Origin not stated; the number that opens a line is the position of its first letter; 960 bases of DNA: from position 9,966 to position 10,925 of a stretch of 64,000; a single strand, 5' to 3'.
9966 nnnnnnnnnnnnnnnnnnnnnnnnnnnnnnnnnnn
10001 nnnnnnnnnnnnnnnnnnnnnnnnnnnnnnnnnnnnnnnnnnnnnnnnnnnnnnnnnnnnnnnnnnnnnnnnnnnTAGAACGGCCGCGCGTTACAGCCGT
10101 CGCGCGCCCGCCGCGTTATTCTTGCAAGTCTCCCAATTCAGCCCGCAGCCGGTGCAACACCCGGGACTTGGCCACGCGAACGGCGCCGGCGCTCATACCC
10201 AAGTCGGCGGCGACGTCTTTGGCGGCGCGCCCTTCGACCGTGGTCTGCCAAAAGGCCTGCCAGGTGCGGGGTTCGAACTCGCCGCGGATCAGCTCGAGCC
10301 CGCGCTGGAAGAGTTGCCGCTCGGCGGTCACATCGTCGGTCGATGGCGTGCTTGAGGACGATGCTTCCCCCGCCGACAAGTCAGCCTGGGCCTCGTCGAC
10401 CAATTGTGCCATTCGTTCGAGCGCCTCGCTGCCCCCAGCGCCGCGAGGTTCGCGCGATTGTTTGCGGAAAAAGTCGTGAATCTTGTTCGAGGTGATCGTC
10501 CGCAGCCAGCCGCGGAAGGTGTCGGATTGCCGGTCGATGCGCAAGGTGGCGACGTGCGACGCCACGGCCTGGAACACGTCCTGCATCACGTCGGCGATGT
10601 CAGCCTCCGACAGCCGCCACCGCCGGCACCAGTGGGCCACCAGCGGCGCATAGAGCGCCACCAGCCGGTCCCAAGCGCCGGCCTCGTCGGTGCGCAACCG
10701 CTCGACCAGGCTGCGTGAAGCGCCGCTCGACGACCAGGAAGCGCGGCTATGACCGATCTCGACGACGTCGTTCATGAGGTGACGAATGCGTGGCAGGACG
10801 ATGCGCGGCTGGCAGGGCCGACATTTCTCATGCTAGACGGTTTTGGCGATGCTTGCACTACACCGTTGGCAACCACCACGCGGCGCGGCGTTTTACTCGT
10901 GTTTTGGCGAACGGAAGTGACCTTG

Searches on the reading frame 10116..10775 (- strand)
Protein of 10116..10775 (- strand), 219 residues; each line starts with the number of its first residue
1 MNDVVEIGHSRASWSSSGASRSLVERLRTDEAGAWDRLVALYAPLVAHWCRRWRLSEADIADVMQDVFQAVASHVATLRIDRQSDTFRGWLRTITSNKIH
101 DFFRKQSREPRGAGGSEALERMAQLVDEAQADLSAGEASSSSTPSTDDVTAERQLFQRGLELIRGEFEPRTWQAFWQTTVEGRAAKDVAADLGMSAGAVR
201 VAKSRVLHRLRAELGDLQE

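Call 15: search_protein_families(library=pfam, proteins=[window:10116-10775:-])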
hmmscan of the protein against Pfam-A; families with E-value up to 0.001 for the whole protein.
window:10116-10775:- (219 aa): 2 families
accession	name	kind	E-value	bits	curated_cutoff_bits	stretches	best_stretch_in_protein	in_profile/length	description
PF04542.20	Sigma70_r2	-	5.4e-13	49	24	1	38-108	1-70/71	Sigma-70 region 2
PF04545.22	Sigma70_r4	-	0.00089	19.2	24.1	0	170-212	8-50/50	Sigma-70, region 4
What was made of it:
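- An ECF-type sigma gene is in the window, at 10116-10775 (call 15).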
